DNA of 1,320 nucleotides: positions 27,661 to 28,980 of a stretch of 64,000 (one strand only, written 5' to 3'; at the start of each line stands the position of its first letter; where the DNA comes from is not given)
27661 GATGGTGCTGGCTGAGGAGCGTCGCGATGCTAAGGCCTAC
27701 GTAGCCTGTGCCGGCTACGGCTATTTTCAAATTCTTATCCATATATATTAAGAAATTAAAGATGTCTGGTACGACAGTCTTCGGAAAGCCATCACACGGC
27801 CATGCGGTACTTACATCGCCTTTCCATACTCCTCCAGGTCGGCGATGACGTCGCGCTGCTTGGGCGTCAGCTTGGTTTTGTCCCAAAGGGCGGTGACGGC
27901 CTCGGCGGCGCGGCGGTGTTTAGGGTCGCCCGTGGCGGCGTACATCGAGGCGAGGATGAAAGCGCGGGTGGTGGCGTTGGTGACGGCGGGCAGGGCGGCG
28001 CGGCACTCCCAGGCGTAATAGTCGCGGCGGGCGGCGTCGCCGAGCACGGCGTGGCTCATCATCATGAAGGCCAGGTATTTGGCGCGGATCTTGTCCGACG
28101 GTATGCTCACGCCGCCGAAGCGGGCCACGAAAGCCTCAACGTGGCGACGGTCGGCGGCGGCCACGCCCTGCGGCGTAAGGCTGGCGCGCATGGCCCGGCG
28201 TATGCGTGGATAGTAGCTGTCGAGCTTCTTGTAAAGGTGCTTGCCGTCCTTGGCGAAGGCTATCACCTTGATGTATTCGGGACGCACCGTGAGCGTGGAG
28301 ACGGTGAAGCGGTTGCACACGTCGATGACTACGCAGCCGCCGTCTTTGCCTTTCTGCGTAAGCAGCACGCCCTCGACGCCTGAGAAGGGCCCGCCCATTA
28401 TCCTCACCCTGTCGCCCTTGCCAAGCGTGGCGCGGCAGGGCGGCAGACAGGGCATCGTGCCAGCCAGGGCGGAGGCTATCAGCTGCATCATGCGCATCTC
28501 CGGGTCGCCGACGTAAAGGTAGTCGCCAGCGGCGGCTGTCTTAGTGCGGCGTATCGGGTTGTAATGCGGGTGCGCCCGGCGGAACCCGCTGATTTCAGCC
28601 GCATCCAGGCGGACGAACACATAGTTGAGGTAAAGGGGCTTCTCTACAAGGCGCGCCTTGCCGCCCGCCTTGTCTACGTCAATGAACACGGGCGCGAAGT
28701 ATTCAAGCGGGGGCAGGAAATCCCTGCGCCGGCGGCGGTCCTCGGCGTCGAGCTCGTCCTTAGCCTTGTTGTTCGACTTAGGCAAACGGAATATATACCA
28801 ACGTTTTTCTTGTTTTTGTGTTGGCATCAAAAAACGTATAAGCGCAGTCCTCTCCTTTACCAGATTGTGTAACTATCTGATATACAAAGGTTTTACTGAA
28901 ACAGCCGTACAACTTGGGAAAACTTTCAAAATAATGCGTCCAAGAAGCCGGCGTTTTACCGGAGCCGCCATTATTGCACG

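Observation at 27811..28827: Possible UpxY-UpxZ fusion: antiterminator carrying its own anti-antiterminator domain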

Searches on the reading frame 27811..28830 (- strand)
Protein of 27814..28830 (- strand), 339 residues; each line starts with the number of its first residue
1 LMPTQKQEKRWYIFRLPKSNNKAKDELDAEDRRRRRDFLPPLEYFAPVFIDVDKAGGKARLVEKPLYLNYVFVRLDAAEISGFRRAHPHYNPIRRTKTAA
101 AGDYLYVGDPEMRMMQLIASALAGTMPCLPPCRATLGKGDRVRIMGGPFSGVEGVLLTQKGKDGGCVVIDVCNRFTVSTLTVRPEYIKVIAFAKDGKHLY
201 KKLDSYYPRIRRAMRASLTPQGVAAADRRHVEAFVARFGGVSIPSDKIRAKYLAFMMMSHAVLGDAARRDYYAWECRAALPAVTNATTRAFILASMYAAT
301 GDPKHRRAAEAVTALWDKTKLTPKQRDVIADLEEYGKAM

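Call 3: search_protein_families(library=pfam, proteins=[window:27814-28830:-], max_evalue=10)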
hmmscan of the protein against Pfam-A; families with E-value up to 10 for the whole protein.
window:27814-28830:- (339 aa): 3 families
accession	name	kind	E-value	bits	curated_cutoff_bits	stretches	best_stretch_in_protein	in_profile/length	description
PF02357.24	NusG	-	0.00011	23.1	22.2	1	9-96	1-68/93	Transcription termination factor nusG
PF00467.35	KOW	-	0.0038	17.5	22.3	1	138-157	1-20/32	KOW motif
PF23287.1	KOW7_SPT5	-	0.12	12.6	27.1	1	138-164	5-31/52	Transcription elongation factor SPT5, seventh KOW domain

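Call 4: search_protein_families(library=ncbifam, proteins=[window:27814-28830:-], max_evalue=10)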
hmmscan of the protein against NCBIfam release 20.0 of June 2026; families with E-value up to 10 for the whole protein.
window:27814-28830:- (339 aa): 5 families
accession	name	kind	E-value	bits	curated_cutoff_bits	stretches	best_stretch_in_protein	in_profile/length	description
NF033644.1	antiterm_UpxY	subfamily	4.5e-18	65.8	100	1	11-187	1-164/164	UpxY family transcription antiterminator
TIGR01955.1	RfaH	equivalog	8.9e-11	42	144.5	1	26-178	11-151/159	transcription/translation regulatory transformer protein RfaH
NF006534.0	PRK09014.1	equivalog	3.6e-05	23.7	124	1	44-175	28-149/162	transcription/translation regulatory transformer protein RfaH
NF033641.1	antiterm_LoaP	exception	0.015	15.4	125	1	43-155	28-133/166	antiterminator LoaP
TIGR00922.1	nusG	equivalog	0.038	13.8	135.7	1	11-155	1-138/172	transcription termination/antitermination protein NusG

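Call 6: find_homologous_proteins(query=window:27814-28830:-, max_evalue=0.001)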
Query window:27814-28830:- (339 aa): 28 proteins with E <= 0.001 among 8000 candidates.
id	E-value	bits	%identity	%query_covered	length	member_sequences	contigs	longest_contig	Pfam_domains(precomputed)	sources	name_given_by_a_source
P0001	7.0e-223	757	98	100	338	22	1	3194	-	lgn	-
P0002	8.5e-185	632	83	99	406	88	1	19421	-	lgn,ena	-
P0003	2.2e-142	492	66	98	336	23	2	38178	-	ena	-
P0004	3.3e-118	413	57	98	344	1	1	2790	-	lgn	-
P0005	2.6e-116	407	56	98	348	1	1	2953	-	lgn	-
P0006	8.4e-115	402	55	97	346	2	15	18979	-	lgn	-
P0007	5.8e-113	396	54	98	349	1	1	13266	-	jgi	-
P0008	3.6e-111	390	53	99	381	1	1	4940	-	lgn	-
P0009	8.1e-104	366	52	95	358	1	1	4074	-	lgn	-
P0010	3.6e-96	341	47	100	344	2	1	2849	-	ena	-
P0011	4.4e-44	169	32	97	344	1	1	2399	-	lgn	-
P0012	1.4e-43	168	32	97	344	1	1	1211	-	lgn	-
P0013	2.7e-43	167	33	97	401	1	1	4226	-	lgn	-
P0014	1.1e-40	158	33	86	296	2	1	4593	-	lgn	-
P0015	8.1e-40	155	33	77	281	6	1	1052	-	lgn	-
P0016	8.7e-40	155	33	82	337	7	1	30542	-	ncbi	-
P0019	1.4e-38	151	31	77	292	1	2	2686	PF02357.25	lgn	-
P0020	1.8e-38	151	34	77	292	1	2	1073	PF02357.25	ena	-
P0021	3.2e-37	147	31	83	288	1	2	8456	PF02357.25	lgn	-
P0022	6.0e-37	146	35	76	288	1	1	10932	PF02357.25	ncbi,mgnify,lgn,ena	mgnify:CR=1 FL=1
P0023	1.4e-36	145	31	83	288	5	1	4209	PF02357.25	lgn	-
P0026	3.1e-33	134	35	76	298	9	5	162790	-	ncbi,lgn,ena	-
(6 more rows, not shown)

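Call 13: find_related_loci(query=A1, collection=genome_contigs, flank=6000)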
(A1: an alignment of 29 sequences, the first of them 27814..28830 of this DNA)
Query A1 (339 aa) in genome_contigs; peptide patterns used: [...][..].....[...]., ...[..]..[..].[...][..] (x = any residue, [..] = any of these).
117 stretches matched a pattern; 19 encode a relative of the query (tblastn E <= 1e-3); 19 distinct loci.
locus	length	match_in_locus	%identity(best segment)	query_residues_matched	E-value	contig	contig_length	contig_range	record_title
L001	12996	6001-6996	66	2-332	5e-150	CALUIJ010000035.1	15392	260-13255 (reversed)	MAG: uncultured Prevotella sp. isolate E22__bin320 genome assembly, contig: E22__k127_4264917, whole genome shotgun sequ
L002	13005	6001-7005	34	2-335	7e-71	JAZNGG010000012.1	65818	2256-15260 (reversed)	MAG: Bacteroidales bacterium isolate T1900044708_TS20190174.MAGScoT_cleanbin_000003 SGB_1820_k141_894061, whole genome s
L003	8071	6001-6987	36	6-300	2e-53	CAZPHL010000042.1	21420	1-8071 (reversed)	MAG TPA_asm: uncultured Sangeribacter sp. isolate SRP199465_co2_427 genome assembly, contig: NODE_6985_length_21420_cov_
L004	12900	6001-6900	33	42-336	4e-52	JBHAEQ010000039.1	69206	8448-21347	MAG: Prevotella sp. isolate Meta-D_MAG_17 Meta-D__235659, whole genome shotgun sequence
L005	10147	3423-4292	33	42-320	2e-48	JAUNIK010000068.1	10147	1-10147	MAG: Prevotellaceae bacterium isolate S28M_St_metabat_57 NODE_4752_length_10147_cov_5.267043, whole genome shotgun seque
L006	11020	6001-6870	33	42-320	6e-48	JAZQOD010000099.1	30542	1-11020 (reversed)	MAG: Prevotella sp. isolate T1900045243_TH20190013.MAGScoT_cleanbin_000051 SGB_5593_k141_3787457, whole genome shotgun s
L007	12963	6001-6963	31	8-332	3e-46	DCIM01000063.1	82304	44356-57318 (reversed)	MAG TPA_asm: Prevotellaceae bacterium UBA1726 UBA1726_contig_2827, whole genome shotgun sequence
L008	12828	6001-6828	33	11-292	7e-46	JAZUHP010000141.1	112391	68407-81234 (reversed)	MAG: Bacteroidaceae bacterium isolate T1900045271_TH20190041.MAGScoT_cleanbin_000002 SGB_5904_k141_1041356, whole genome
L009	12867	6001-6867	34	8-296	3e-45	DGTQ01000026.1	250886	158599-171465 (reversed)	MAG TPA_asm: Prevotellaceae bacterium UBA4332 UBA4332_contig_858, whole genome shotgun sequence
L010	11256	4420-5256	31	7-292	7e-45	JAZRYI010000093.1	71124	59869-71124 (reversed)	MAG: Bacteroidaceae bacterium isolate T1900044950_TA20190003.MAGScoT_cleanbin_000015 SGB_3592_k141_1432027, whole genome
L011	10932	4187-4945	35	7-266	7e-45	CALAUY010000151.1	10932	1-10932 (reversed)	MAG TPA_asm: uncultured Bacteroidales bacterium isolate ERR1278072_bin.48_CONCOCT_v1.1_MAG genome assembly, contig: ERZ8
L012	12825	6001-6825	30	11-291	2e-42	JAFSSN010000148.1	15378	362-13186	MAG: Bacteroidaceae bacterium isolate RGIG3434 Goat_Rumen.Co__c2117028, whole genome shotgun sequence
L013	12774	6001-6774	35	5-263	1e-40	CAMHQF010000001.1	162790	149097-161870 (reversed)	MAG: uncultured Prevotellaceae bacterium isolate SRR11784282_bin.6_metaWRAP_v1.3_MAG genome assembly, contig: ERZ1220294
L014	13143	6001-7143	30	9-339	7e-53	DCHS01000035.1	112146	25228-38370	MAG TPA_asm: Prevotellaceae bacterium UBA1746 UBA1746_contig_9193, whole genome shotgun sequence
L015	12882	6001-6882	31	8-292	2e-39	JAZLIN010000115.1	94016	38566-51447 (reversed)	MAG: Prevotella sp. isolate T1900044978_TA20190040.MAGScoT_cleanbin_000021 SGB_4050_k141_1585332, whole genome shotgun s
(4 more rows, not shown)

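Call 21: predict_structure(alignment_id=A1)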
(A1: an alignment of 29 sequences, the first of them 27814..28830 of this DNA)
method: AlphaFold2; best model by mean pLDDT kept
length: 339 residues; sequences in the alignment: 29
mean_pLDDT: 85.8   pTM: 0.71
mean pLDDT of the five models: 85.8, 83.0, 82.8, 81.2, 79.9
residues with pLDDT >= 90: 167; 70-90: 135; 50-70: 33; < 50: 4
segments of 3 or more residues with pLDDT < 50: 1-4
pLDDT, mean of each block of 10 residues (from residue 1): 59 86 89 94 86 72 78 91 91 84 86 82 62 71 84 79 76 76 87 68 86 95 94 92 86 96 97 96 95 97 97 96 96 94
secondary structure, 60 per line:
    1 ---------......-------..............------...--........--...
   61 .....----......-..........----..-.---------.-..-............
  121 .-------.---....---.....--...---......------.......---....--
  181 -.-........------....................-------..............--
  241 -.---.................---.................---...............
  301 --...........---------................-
elements in order: E10-15 H23-36 E43-45 E48-55 E58-65 E70-75 H77-86 H109-121 H133-136 E140-144 E153-158 E165-171 E175-178 E187-191 H198-217 H225-238 H246-262 H266-282 H286-300 H303-313 H323-338

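Call 29: fold_search(model_id=the predicted structure, library=pdb)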
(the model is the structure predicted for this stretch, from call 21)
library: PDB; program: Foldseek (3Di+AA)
matches with E <= 10: 957; with E <= 0.001: 15
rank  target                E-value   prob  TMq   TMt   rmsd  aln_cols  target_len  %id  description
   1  9a56_B                2.5e-06  1.00  0.26  0.45  14.4       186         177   16  Integrative model of RPOB-NUSG by crosslinking MS and deep learning (released 2024-09-18)
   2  8phk_P                1.0e-05  1.00  0.23  0.44  16.9       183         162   18  fully recruited RfaH bound to E. coli transcription complex paused at ops site (released 2024-04-24)
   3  6tqn_G                2.1e-05  1.00  0.26  0.45  15.7       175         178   20  rrn anti-termination complex without S4 (released 2020-08-05)
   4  6gov_G                2.7e-05  1.00  0.22  0.39  17.3       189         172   19  Structure of THE RNA POLYMERASE LAMBDA-BASED ANTITERMINATION COMPLEX (released 2019-02-13)
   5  6c6s_D                4.9e-05  1.00  0.23  0.43  17.5       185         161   18  CryoEM structure of E.coli RNA polymerase elongation complex bound with RfaH (released 2018-07-25)
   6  8f5g_C                6.4e-05  1.00  0.28  0.47   8.3       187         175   17  NusG-RNA complex (released 2023-11-22)
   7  1m1g_B                1.2e-04  1.00  0.20  0.26  15.3       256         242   14  Crystal Structure of Aquifex aeolicus N-utilization substance G (NusG), Space Group P2(1) (released 2003-02-04)
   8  1m1g_D                1.3e-04  1.00  0.20  0.27  15.3       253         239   15  Crystal Structure of Aquifex aeolicus N-utilization substance G (NusG), Space Group P2(1) (released 2003-02-04)
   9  6x7f_AB               1.4e-04  1.00  0.24  0.42  14.8       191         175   20  Cryo-EM structure of an Escherichia coli coupled transcription-translation complex B2 (TTC-B2) containing an mRNA wit (released 2020-09-02)
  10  1m1g_C                2.5e-04  1.00  0.20  0.27  14.6       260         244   15  Crystal Structure of Aquifex aeolicus N-utilization substance G (NusG), Space Group P2(1) (released 2003-02-04)
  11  1npp_C                3.1e-04  1.00  0.20  0.28  14.0       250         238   16  CRYSTAL STRUCTURE OF AQUIFEX AEOLICUS NUSG IN P2(1) (released 2003-03-11)
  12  4epz                  4.6e-04  1.00  0.31  0.62   4.4       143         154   14  Crystal structure of a transcription anti-terminator antagonist UpxZ (BACUNI_04315) from Bacteroides uniformis ATCC 8492 (released 2012-07-11)
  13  8pen_P                5.1e-04  1.00  0.23  0.66   3.9       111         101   17  fully recruited RfaH bound to E. coli transcription complex paused at ops site (alternative state of RfaH) (released 2024-04-24)
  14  8f5g_A                7.0e-04  1.00  0.25  0.44   8.6       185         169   17  NusG-RNA complex (released 2023-11-22)
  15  1npp_D                7.0e-04  0.99  0.20  0.26  16.1       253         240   13  CRYSTAL STRUCTURE OF AQUIFEX AEOLICUS NUSG IN P2(1) (released 2003-03-11)
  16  5ond_B                1.2e-03  1.00  0.21  0.45   4.6       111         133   20  RfaH from Escherichia coli in complex with ops DNA (released 2018-06-06)
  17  5ond_A                1.2e-03  1.00  0.20  0.43   5.6       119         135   18  RfaH from Escherichia coli in complex with ops DNA (released 2018-06-06)
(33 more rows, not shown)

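Call 53: search_protein_families(library=pfam, proteins=[L001:7397-8377:+, L001:3256-4437:+, L002:4557-5987:+, L002:7129-7776:+, L004:5268-5915:+, L004:6896-7621:+, L004:7648-10173:+, L013:3117-5399:+, L013:5399-5950:+, L013:6894-8192:-], max_evalue=0.001)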
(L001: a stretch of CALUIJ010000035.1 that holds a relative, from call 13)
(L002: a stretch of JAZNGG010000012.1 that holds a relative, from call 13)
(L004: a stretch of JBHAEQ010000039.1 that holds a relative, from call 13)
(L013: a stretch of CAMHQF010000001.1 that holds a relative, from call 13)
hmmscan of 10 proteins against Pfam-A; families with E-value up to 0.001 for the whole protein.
L001:7397-8377:+ (327 aa): 1 family
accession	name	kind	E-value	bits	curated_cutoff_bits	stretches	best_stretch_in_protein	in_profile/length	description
PF10137.14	CAP12-PCTIR_TIR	-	1.8e-36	125.2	24.7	1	178-300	1-118/119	CAP12/Pycsar effector protein, TIR domain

L001:3256-4437:+ (394 aa): 0 families

L002:4557-5987:+ (477 aa): 1 family
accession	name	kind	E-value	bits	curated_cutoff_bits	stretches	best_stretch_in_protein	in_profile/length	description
PF02113.21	Peptidase_S13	-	5.5e-55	187.3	22.8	1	20-460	9-428/444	D-Ala-D-Ala carboxypeptidase 3 (S13) family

L002:7129-7776:+ (216 aa): 0 families

L004:5268-5915:+ (216 aa): 1 family
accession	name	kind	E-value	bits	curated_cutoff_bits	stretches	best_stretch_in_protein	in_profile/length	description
PF03458.18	Gly_transporter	-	2.1e-43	146.5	23.5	2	100-172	2-76/78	Glycine transporter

L004:6896-7621:+ (242 aa): 1 family
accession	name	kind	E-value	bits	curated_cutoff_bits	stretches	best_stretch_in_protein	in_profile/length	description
PF03932.20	CutC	-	1.6e-76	256.7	23.3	1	1-200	1-201/202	CutC family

L004:7648-10173:+ (842 aa): 4 families
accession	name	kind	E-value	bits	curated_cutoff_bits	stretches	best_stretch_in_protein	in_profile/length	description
PF01841.26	Transglut_core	-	2.2e-23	83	23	1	124-214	4-103/108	Transglutaminase-like superfamily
PF02369.22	Big_1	-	1.3e-05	25.6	34.9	1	264-320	8-64/93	Bacterial Ig-like domain (group 1)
PF24107.1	DUF7382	-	0.00023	21.4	27.4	0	278-320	23-64/65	Domain of unknown function (DUF7382)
PF04473.18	DUF553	-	0.00057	19.8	20.5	0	120-217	3-111/140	Transglutaminase-like domain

L013:3117-5399:+ (761 aa): 3 families
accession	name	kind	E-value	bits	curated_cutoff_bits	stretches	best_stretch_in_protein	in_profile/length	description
PF01515.24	PTA_PTB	-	2.6e-80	270.6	24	1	430-750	3-319/319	Phosphate acetyl/butaryl transferase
PF00390.24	malic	-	3.8e-30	105.5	23.1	1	19-151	2-182/182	Malic enzyme, N-terminal domain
PF03949.21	Malic_M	-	2.5e-23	83.1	23.5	1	165-359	3-230/258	Malic enzyme, NAD binding domain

L013:5399-5950:+ (184 aa): 1 family
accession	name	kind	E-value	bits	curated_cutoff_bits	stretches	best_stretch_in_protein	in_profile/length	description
PF02545.19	Maf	-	2.5e-62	210.3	27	1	2-183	2-186/187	Maf-like protein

L013:6894-8192:- (433 aa): 2 families
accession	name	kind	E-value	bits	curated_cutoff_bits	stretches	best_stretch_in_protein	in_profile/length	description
PF02601.20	Exonuc_VII_L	-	2.2e-72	244.7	35.9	2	153-367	2-207/315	Exonuclease VII, large subunit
PF13742.12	tRNA_anti_2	-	2.5e-16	60.1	27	1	22-128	1-95/95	OB-fold nucleic acid binding domain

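Call 54: find_encoding_contigs(protein=P0003, flank=8000, max_places=2)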
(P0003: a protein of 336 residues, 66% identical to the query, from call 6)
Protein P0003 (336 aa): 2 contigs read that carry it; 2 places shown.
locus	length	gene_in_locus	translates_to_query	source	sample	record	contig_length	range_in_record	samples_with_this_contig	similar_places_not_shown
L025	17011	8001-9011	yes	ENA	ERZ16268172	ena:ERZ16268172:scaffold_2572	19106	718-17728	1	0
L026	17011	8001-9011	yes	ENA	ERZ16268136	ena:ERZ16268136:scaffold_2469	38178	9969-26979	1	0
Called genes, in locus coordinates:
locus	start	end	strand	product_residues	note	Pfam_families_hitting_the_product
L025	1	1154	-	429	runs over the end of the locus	PF01554:MatE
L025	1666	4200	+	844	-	PF10046:BLOC1_2 (faint)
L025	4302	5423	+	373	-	PF13505:OMP_b-brl (faint), PF00691:OmpA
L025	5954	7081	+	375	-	-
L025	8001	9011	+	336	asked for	-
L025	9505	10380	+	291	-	PF10137:CAP12-PCTIR_TIR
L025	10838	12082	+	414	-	PF03721:UDPG_MGDP_dh_N, PF00984:UDPG_MGDP_dh, PF03720:UDPG_MGDP_dh_C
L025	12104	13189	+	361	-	PF04321:RmlD_sub_bind, PF01073:3Beta_HSD, PF01370:Epimerase, PF02719:Polysacc_synt_2, PF07993:NAD_binding_4 (weak), PF16363:GDP_Man_Dehyd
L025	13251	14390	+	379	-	PF00288:GHMP_kinases_N, PF08544:GHMP_kinases_C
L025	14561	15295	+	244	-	PF00483:NTP_transferase, PF12804:NTP_transf_3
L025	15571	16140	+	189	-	PF00132:Hexapep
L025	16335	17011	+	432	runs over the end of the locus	PF01943:Polysacc_synt, PF13440:Polysacc_synt_3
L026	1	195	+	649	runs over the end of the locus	-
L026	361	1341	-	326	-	-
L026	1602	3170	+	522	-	-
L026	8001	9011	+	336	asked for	-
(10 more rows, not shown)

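Call 55: find_encoding_contigs(protein=P0002, flank=8000, max_places=2)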
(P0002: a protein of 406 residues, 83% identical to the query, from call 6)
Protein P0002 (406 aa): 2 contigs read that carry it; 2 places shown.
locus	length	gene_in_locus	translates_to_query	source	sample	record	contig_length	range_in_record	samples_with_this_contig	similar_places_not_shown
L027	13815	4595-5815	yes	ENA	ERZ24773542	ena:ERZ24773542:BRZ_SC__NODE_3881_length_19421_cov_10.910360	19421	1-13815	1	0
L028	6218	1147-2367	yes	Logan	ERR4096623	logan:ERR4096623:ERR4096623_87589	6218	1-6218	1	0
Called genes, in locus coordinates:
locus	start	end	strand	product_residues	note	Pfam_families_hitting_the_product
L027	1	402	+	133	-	?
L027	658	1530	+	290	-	-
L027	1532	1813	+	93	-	-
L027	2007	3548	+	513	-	PF28494:GlyRS_ins_1, PF00587:tRNA-synt_2b, PF03129:HGTP_anticodon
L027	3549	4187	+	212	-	PF00254:FKBP_C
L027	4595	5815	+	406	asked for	-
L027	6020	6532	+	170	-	-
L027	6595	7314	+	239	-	PF02348:CTP_transf_3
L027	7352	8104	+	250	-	PF01973:MptE-like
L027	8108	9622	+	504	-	-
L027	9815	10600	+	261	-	-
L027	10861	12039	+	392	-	-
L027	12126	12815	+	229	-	PF04488:Gly_transf_sug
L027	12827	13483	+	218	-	-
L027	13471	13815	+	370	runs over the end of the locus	PF00534:Glycos_transf_1, PF13692:Glyco_trans_1_4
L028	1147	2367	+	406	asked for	-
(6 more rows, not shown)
